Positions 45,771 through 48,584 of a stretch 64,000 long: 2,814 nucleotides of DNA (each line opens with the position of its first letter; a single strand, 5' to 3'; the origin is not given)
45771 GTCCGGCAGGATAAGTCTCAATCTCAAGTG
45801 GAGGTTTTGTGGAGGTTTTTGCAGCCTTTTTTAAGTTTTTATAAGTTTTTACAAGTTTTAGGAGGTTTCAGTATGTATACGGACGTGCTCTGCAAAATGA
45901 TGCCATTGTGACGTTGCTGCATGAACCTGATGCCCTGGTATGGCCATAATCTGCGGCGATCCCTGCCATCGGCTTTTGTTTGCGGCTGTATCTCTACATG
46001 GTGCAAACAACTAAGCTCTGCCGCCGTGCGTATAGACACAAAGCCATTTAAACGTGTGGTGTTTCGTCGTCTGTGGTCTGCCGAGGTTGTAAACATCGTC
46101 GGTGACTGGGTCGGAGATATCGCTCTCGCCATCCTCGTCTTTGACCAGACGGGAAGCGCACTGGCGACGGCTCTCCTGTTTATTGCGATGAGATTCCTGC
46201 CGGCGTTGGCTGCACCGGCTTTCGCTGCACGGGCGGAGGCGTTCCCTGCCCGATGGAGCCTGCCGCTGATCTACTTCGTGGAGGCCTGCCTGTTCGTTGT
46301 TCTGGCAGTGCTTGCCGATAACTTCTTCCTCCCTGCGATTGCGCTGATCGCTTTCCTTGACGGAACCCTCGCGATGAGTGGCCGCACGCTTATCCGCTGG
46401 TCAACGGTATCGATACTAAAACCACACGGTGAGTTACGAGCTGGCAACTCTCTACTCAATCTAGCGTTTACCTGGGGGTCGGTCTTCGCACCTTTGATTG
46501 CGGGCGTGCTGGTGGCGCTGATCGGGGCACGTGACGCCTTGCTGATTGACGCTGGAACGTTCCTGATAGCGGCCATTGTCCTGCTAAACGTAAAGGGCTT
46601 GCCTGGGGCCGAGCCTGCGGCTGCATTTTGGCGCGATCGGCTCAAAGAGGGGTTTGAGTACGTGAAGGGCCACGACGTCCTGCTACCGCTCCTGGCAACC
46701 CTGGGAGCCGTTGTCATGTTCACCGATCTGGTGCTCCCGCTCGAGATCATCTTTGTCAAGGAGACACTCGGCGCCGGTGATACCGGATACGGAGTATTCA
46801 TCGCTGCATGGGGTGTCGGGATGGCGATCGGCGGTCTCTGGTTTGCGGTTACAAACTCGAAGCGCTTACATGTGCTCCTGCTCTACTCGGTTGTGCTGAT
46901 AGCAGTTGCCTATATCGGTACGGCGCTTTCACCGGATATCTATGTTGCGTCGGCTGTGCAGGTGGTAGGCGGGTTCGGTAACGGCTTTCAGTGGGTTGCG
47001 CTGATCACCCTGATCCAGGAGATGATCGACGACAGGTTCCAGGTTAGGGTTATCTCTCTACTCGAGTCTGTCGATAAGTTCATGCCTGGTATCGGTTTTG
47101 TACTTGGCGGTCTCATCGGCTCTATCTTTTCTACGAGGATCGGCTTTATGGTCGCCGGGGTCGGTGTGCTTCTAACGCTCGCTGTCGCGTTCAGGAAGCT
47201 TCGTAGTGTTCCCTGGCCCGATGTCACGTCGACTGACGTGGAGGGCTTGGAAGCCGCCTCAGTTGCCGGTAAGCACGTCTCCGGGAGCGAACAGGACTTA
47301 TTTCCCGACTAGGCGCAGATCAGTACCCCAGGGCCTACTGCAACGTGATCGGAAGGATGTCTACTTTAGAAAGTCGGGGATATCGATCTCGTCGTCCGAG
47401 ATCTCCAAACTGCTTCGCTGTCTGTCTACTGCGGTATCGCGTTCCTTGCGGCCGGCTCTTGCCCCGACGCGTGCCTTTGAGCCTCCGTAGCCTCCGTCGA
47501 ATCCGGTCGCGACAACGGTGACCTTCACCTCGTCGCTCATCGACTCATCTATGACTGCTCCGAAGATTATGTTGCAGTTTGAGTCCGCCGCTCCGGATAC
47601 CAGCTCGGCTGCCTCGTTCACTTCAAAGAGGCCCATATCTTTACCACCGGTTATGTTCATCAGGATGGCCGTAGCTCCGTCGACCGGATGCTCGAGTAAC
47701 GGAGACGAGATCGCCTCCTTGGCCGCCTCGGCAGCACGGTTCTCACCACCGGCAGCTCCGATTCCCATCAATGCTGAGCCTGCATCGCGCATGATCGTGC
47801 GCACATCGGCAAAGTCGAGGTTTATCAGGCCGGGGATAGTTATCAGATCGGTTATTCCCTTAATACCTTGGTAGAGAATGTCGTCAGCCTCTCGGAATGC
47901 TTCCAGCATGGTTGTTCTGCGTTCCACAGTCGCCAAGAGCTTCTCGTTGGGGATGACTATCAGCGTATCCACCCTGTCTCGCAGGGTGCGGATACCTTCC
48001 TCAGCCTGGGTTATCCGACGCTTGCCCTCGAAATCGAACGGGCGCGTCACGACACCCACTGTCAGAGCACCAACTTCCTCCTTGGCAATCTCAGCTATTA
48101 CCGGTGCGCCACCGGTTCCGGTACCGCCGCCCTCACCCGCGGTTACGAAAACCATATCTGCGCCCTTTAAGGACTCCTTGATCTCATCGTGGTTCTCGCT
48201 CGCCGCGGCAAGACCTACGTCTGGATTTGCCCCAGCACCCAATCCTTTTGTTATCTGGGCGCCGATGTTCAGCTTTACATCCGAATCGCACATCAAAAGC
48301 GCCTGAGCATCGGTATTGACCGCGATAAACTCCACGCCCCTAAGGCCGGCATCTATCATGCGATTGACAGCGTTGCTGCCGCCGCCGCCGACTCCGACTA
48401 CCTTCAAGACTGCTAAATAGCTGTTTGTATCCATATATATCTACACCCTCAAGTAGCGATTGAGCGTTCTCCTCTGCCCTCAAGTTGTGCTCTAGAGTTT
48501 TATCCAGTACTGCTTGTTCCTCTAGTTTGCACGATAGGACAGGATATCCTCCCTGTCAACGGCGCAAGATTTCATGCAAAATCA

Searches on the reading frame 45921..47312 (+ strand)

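Call 68: search_protein_families(library=pfam, proteins=[window:45921-47312:+], max_evalue=0.001)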
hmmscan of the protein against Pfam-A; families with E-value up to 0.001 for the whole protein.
window:45921-47312:+ (463 aa): 2 families
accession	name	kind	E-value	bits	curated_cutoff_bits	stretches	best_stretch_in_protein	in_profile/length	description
PF07690.21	MFS_1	-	1.7e-18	67.1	33.4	2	264-428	8-176/347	Major Facilitator Superfamily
PF05977.19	MFS_3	-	4.3e-15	55.6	27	1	42-427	6-395/524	Transmembrane secretion effector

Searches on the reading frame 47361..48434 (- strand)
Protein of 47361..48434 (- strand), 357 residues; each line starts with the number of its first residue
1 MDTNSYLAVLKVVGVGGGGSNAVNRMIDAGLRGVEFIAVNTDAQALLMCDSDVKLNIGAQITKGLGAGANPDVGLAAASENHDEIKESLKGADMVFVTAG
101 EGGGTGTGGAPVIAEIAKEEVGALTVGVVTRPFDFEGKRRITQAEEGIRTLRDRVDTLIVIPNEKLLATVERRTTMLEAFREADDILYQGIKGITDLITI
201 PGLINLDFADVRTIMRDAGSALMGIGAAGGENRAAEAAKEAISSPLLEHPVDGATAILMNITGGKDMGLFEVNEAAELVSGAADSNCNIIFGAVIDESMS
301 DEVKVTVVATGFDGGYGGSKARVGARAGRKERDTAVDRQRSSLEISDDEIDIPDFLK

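Call 34: find_related_loci(query=window:47361-48434:-, collection=genome_contigs, flank=2000)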
Query window:47361-48434:- (357 aa) in genome_contigs; peptide patterns used: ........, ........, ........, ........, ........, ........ (x = any residue, [..] = any of these).
600 stretches matched a pattern (row limit reached: there are more); 596 encode a relative of the query (tblastn E <= 1e-3); the best 80 are kept; 80 distinct loci.
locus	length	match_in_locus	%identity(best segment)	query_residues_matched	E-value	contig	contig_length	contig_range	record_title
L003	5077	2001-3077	76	1-357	1e-159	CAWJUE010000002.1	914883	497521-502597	MAG: uncultured Solirubrobacteraceae bacterium isolate MFD09603.bin.2.8 genome assembly, contig: contig_11541, whole gen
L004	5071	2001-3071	73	1-357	3e-147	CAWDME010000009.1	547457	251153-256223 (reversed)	MAG: uncultured Solirubrobacteraceae bacterium isolate MFD04944.bin.1.300 genome assembly, contig: contig_22159, whole g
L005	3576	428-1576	67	3-357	4e-147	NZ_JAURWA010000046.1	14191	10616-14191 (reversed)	MAG: Patulibacter sp. isolate E1_metabat.bin.19 E1_k141_106033, whole genome shotgun sequence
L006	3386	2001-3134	63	1-357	1e-138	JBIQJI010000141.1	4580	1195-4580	MAG: Actinomycetales bacterium isolate mag.104f NODE_19019_length_4580, whole genome shotgun sequence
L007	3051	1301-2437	63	1-357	4e-136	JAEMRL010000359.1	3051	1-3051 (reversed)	MAG: Thermoleophilia bacterium isolate SupBloom_Metag_038 NODE_35786_length_3051_cov_6.293057, whole genome shotgun sequ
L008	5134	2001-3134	63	1-357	2e-128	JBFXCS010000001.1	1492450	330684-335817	MAG: Thermoleophilia bacterium isolate CA_2019_TPBS_75 NODE_6_length_1492450_cov_35.996808_TPBS, whole genome shotgun se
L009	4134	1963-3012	62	4-356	3e-128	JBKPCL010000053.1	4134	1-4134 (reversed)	MAG: Actinomycetota bacterium isolate GB_EKS_MAG_00052 GB_EKS_000000429990, whole genome shotgun sequence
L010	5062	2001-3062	64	2-357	6e-126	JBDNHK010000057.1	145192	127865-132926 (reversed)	MAG: Acidimicrobiales bacterium isolate concoct.255.ELB k141_221981, whole genome shotgun sequence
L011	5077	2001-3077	58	4-357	5e-126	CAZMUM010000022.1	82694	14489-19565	MAG TPA_asm: uncultured Acidimicrobiales bacterium isolate SRP215229_co1_211 genome assembly, contig: NODE_138_length_82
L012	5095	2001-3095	63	4-357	4e-125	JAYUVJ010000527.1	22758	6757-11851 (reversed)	MAG: Acidimicrobiia bacterium isolate GL124_DN_metabinner_10_sub GL124_DN_metabinner_10_sub_526, whole genome shotgun se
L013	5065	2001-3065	63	4-357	2e-124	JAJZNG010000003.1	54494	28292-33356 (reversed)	MAG: Actinomycetes bacterium isolate MAS3.bin85 NODE_964_length_54494_cov_1.287472, whole genome shotgun sequence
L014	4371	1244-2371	61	4-357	7e-124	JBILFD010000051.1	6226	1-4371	MAG: Candidatus Nanopelagicaceae bacterium isolate ME2016-07-29_3300044622_group7_bin60 Rohwer_bin345_scaffold_19840_c1,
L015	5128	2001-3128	61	4-357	6e-124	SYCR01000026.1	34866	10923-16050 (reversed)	MAG: Actinomycetota bacterium isolate F1-20-MAGs198 F1-20__c106847, whole genome shotgun sequence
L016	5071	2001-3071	62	4-357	1e-123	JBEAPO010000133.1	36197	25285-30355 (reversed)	MAG: Actinomycetota bacterium isolate muddycreek_2019_sw_WHONDRS-S19S_0082_B_bin.121 scaffold_489813, whole genome shotg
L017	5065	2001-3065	63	4-357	7e-124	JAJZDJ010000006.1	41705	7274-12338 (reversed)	MAG: Actinomycetes bacterium isolate JA4.bin62 NODE_844_length_41705_cov_7.128097, whole genome shotgun sequence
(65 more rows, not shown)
